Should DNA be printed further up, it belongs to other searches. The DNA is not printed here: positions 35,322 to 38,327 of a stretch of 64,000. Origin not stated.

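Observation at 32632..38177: Tandem paralogs: polytopic-membrane GAF-PAS regulators carrying a thoroughly degenerate sigma54-activator AAA+ module plus Fis-type HTH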

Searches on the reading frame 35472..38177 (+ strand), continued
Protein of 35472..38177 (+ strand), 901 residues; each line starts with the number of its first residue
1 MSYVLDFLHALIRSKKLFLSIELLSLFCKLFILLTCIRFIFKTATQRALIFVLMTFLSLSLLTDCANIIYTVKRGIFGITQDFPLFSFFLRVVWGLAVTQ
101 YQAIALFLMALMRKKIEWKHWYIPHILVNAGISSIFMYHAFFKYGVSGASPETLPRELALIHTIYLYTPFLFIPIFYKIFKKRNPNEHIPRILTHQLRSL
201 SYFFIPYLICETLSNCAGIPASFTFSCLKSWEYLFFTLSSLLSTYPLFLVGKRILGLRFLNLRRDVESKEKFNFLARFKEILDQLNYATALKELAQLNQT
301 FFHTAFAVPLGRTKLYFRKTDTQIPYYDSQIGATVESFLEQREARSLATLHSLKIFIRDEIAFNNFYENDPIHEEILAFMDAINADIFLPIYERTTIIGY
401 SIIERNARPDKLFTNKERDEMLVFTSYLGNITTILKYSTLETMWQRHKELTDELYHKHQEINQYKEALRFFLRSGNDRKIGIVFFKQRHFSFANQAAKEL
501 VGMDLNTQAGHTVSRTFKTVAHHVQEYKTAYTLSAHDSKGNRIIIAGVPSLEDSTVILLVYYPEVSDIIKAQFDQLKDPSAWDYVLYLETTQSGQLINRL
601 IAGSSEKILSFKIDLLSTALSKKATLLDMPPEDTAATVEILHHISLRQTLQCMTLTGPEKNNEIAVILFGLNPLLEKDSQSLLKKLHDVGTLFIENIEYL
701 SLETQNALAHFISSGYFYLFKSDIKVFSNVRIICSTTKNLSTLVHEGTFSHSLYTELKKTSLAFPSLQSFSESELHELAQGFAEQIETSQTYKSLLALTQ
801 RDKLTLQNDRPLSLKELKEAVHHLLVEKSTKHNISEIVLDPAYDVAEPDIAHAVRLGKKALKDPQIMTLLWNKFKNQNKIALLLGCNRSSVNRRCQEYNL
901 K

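Call 12: search_solved_structures(query=A1, max_evalue=0.001, show_alignments=2)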
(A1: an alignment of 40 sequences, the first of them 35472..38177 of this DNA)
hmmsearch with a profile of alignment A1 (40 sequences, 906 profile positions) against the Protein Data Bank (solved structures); distinct sequences matched with E-value up to 0.001: 35.
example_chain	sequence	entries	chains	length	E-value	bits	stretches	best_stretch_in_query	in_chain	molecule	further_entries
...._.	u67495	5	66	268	4.9e-19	71.2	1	641-792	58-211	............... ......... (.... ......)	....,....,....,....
1ny6_A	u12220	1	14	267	4.9e-19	71.2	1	641-792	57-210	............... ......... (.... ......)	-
3m0e_A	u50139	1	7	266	8.5e-19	70.4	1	641-792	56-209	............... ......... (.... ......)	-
1ny5_A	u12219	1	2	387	1.1e-18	70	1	642-792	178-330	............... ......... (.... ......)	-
3dzd_A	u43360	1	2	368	4e-18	68.2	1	610-827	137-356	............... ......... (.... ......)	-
4l4u_A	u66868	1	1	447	4.7e-18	68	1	643-793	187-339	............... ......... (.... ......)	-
4bs1_B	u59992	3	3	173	3e-16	62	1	641-769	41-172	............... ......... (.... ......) | TRANSCRIPTIONAL REGULATOR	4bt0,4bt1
4qnm_A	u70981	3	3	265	1.4e-15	59.8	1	669-831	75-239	Psp operon transcriptional activator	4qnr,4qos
2vii_A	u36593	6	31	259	1.4e-15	59.8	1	669-831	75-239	PSP OPERON TRANSCRIPTIONAL ACTIVATOR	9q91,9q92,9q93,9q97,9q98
2bjw_A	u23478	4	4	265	1.5e-15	59.7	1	669-831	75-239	PSP OPERON TRANSCRIPTIONAL ACTIVATOR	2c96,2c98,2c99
9q90_1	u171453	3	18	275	1.6e-15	59.6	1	669-831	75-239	Psp operon transcriptional activator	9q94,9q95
5nss_F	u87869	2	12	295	2e-15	59.3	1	669-831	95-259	Psp operon transcriptional activator | Transcription activator PspF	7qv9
2bjv_A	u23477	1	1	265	2e-15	59.3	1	669-831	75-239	PSP OPERON TRANSCRIPTIONAL ACTIVATOR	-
2c9c_A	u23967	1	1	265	2.6e-15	58.9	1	669-831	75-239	PSP OPERON TRANSCRIPTIONAL ACTIVATOR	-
5ep1_A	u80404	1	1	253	2.7e-13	52.2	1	619-773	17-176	Putative repressor protein luxO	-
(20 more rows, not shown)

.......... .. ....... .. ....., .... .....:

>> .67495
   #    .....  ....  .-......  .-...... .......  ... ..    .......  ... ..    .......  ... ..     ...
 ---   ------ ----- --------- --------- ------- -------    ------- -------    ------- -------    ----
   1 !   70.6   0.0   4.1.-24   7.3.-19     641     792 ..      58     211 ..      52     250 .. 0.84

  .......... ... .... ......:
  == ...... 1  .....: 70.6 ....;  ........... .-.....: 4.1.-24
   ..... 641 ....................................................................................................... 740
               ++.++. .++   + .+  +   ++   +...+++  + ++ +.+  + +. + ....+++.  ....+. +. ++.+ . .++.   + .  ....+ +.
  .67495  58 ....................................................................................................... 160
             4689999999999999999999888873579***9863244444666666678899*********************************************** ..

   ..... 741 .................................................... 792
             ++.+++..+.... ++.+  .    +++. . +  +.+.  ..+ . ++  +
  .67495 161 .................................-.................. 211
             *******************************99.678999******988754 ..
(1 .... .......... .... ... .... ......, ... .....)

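Call 21: find_related_loci(query=A1, collection=genome_contigs, flank=10000)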
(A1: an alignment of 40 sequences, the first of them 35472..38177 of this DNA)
Query A1 (901 aa) in genome_contigs; peptide patterns used: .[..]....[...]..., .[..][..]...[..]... (x = any residue, [..] = any of these).
264 stretches matched a pattern; 175 encode a relative of the query (tblastn E <= 1e-3); the best 80 are kept; 78 distinct loci.
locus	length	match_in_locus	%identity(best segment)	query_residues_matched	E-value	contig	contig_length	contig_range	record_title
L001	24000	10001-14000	68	1-901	0e+0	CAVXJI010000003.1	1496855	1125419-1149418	MAG: uncultured bacterium isolate MFD04492.bin.2.122 genome assembly, contig: contig_24057, whole genome shotgun sequenc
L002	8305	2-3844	58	1-901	0e+0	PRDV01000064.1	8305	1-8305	MAG: Candidatus Dependentiae bacterium isolate Amazon FNV 2010 13 12 contig_35_949899808_length_8305_multi_7_in_0_out_0,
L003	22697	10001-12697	57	6-901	0e+0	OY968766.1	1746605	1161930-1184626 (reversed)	MAG: uncultured bacterium isolate MFD04492.bin.1.143 genome assembly, chromosome: 1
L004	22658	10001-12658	57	19-901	0e+0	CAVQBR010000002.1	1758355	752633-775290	MAG: uncultured bacterium isolate MFD01188.bin.1.19 genome assembly, contig: contig_11931, whole genome shotgun sequence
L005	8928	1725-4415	57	17-901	0e+0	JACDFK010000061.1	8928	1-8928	MAG: Candidatus Dependentiae bacterium isolate MGR_bin384 SD2905_NODE_1432_length_8928_cov_1.219975, whole genome shotgu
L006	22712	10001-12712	54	1-901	0e+0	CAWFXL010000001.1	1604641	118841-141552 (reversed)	MAG: uncultured bacterium isolate MFD06714.bin.2.5 genome assembly, contig: contig_10402, whole genome shotgun sequence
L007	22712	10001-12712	54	1-901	0e+0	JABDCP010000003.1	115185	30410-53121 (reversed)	MAG: Candidatus Dependentiae bacterium isolate BWMinHeated_Nextera77_MAG3 3300020828.a:Ga0207145_1003, whole genome shot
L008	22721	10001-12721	50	10-900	0e+0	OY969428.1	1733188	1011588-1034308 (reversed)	MAG: uncultured bacterium isolate MFD04492.bin.1.142 genome assembly, chromosome: 1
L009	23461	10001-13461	58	1-901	0e+0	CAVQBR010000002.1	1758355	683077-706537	MAG: uncultured bacterium isolate MFD01188.bin.1.19 genome assembly, contig: contig_11931, whole genome shotgun sequence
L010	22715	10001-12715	46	4-900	0e+0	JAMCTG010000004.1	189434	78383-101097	MAG: Candidatus Dependentiae bacterium isolate FK_Sedi_A_Bin.178 NODE_59_length_189434_cov_11.3127, whole genome shotgun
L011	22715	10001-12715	45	1-900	0e+0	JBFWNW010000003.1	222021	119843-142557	MAG: Candidatus Babeliales bacterium isolate CA_2019_TPBF_121 NODE_554_length_222021_cov_8.338143_TPBF, whole genome sho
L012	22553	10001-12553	47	49-900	0e+0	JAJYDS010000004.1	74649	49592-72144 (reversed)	MAG: bacterium isolate DBS1-1.bin112 NODE_452_length_74649_cov_2.885014, whole genome shotgun sequence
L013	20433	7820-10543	45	1-900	0e+0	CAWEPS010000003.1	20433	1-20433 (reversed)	MAG: uncultured bacterium isolate MFD02138.bin.3.60 genome assembly, contig: contig_106925, whole genome shotgun sequenc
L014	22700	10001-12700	45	7-900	0e+0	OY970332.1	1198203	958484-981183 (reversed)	MAG: uncultured bacterium isolate MFD05580.bin.2.45 genome assembly, chromosome: 1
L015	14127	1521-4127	46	29-900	0e+0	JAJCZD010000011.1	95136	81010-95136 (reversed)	MAG: Candidatus Dependentiae bacterium isolate OFTM184 OFTM184_10, whole genome shotgun sequence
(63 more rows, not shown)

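Call 26: predict_structure(alignment_id=A1)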
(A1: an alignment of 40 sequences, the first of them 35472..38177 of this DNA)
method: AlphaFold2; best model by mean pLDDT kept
length: 901 residues; sequences in the alignment: 40
mean_pLDDT: 79.6   pTM: 0.46
mean pLDDT of the five models: 79.6, 78.9, 76.6, 76.5, 74.8
residues with pLDDT >= 90: 119; 70-90: 624; 50-70: 128; < 50: 30
segments of 3 or more residues with pLDDT < 50: 184-186, 220-222, 253-263, 321-327, 439-442
pLDDT, mean of each block of 10 residues (from residue 1): 78 82 88 87 79 90 89 83 86 91 88 79 90 92 85 86 87 87 61 79 83 68 59 80 72 44 56 80 81 88 89 83 47 86 79 88 81 90 92 88 87 85 91 69 57 64 59 56 87 84 79 83 84 75 82 82 69 70 74 73 80 83 80 82 79 87 86 70 84 91 91 85 82 89 89 88 80 83 69 68 81 82 79 60 65 79 87 86 85 89 76
secondary structure, 60 per line:
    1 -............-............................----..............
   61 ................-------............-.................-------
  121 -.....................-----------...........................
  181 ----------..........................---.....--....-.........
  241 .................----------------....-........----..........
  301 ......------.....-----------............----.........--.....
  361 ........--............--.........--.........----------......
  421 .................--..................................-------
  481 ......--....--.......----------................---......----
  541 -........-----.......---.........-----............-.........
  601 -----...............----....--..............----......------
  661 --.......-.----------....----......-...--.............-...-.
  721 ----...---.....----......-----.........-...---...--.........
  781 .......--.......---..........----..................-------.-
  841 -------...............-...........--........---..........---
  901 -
elements in order (helices of 4 or more, strands of 3 or more residues): H2-13 H15-42 H47-76 H84-95 H97-113 H122-142 H154-180 H191-216 H220-224 H227-230 H232-257 H274-277 H279-286 H291-306 E313-317 H329-340 H345-353 H358-368 H371-382 E385-393 E396-404 H415-437 H440-473 E481-486 E489-492 H495-501 H512-527 E531-536 E542-549 E555-561 H565-573 H579-590 H592-600 H606-620 E625-628 H631-644 E649-654 H663-669 H682-685 E690-695 H702-714 E716-718 E725-727 E731-735 H740-745 H751-759 E761-763 H772-786 H790-796 H800-809 H814-831 H848-862 H864-874 H877-884 H888-897

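Call 29: fold_search(model_id=the predicted structure, library=pdb)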
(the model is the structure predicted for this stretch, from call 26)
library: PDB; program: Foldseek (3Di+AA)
matches with E <= 10: 1378; with E <= 0.001: 184
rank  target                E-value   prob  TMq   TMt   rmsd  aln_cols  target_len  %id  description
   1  5m7n_B                3.2e-09  1.00  0.21  0.41  17.5       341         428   18  Crystal structure of NtrX from Brucella abortus in complex with ATP processed with the CrystalDirect automated mountin (released 2017-01-25)
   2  5m7o_B                4.9e-09  1.00  0.20  0.39  17.3       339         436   18  Crystal structure of NtrX from Brucella abortus processed with the CrystalDirect automated mounting and cryo-cooling t (released 2017-01-25)
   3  4qos                  8.2e-09  1.00  0.21  0.67   6.2       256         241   23  CRYSTAL STRUCTURE OF PSPF(1-265) E108Q MUTANT bound to ADP (released 2014-08-06)
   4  5m7p_B                8.5e-09  1.00  0.21  0.39  17.3       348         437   17  Crystal structure of NtrX from Brucella abortus in complex with ADP processed with the CrystalDirect automated mountin (released 2017-01-25)
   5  4qnm                  1.1e-08  1.00  0.21  0.68   6.2       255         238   23  CRYSTAL STRUCTURE of PSPF(1-265) E108Q MUTANT (released 2014-08-06)
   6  5m7n_A                1.4e-08  1.00  0.21  0.39  19.4       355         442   17  Crystal structure of NtrX from Brucella abortus in complex with ATP processed with the CrystalDirect automated mountin (released 2017-01-25)
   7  2c99                  1.6e-08  1.00  0.21  0.67   6.2       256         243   23  Structural basis of the nucleotide driven conformational changes in the AAA domain of transcription activator PspF (released 2006-02-01)
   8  1ny5_A                1.9e-08  1.00  0.20  0.43   5.5       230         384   21  Crystal structure of sigm54 activator (AAA+ ATPase) in the inactive state (released 2003-11-11)
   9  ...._W                2.2e-08  1.00  0.21  0.63   4.8       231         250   22  Nucleotide-induced asymmetry within atpase activator ring drives s54-RNAP interaction and ATP hydrolysis (released 2013-12-04)
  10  2bjv                  2.6e-08  1.00  0.21  0.67   6.3       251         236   23  Crystal Structure of PspF(1-275) R168A mutant (released 2005-03-31)
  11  2bjw                  3.2e-08  1.00  0.21  0.68   6.0       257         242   23  PspF AAA domain (released 2005-03-31)
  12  4qnr                  3.5e-08  1.00  0.21  0.67   6.1       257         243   22  CRYSTAL STRUCTURE OF PSPF(1-265) E108Q MUTANT bound to ATP (released 2014-08-06)
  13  2c98                  3.7e-08  1.00  0.21  0.67   6.1       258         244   22  Structural basis of the nucleotide driven conformational changes in the AAA domain of transcription activator PspF (released 2006-02-01)
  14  2vii                  3.9e-08  1.00  0.21  0.67   6.0       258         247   22  PspF1-275-Mg-AMP (released 2008-01-22)
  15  2c9c                  5.5e-08  1.00  0.21  0.67   6.0       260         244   23  Structural basis of the nucleotide driven conformational changes in the AAA domain of transcription activator PspF (released 2006-02-01)
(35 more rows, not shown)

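Call 31: search_protein_families(library=pfam, alignment_id=A1, max_evalue=5)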
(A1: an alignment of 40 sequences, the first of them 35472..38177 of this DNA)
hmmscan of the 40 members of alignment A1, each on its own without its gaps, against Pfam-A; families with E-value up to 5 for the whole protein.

A. member 1, window:35472-38177:+ (901 aa): 2 families
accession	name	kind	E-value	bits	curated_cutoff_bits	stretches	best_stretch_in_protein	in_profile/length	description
PF00158.32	Sigma54_activat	-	3e-10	40.5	20.2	1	687-762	92-167/168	Sigma-54 interaction domain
PF14532.12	Sigma54_activ_2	-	3.2e-09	37.6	25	1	677-767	59-138/138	Sigma-54 interaction domain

B. families by the number of members that match (of 40 scanned): 43 families (the first 25 are shown)
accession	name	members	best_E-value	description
PF00158.32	Sigma54_activat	40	2.2e-14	Sigma-54 interaction domain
PF14532.12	Sigma54_activ_2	40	1.2e-13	Sigma-54 interaction domain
PF02954.25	HTH_8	10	0.022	Bacterial regulatory protein, Fis family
PF13188.13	PAS_8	9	0.0071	PAS domain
PF06295.17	ZapG-like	5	0.005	Z-ring associated protein G-like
PF18024.7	HTH_50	5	0.0093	Helix-turn-helix domain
PF13384.12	HTH_23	5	0.018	Homeodomain-like domain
PF13412.12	HTH_24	5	0.059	Winged helix-turn-helix DNA-binding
PF13936.12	HTH_38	3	0.0052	Helix-turn-helix domain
PF13545.12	HTH_Crp_2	3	0.027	Crp-like helix-turn-helix domain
PF13426.13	PAS_9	3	0.11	PAS domain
PF13518.12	HTH_28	2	0.018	Helix-turn-helix domain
PF20432.4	Xre-like-HTH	2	0.033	Antitoxin Xre-like helix-turn-helix domain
PF03874.21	RNA_pol_Rpb4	2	0.047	RNA polymerase Rpb4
PF21870.1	GP180_GOLD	2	0.052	GP180, GOLD domain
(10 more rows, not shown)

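Call 67: list_cluster_members(proteins=[P0001, P0003, P0002])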
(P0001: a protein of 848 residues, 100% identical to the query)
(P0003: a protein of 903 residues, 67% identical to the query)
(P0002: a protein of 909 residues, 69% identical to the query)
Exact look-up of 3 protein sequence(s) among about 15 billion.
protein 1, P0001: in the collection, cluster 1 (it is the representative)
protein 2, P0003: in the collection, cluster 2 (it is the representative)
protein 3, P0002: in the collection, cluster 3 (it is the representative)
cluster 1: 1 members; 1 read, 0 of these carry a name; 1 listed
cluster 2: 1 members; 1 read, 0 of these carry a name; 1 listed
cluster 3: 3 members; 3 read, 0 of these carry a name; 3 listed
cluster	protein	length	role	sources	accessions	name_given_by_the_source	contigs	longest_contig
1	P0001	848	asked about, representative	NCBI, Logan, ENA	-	-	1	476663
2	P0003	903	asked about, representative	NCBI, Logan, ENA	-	-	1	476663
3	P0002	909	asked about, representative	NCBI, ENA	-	-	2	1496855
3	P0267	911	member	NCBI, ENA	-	-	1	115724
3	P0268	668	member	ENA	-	-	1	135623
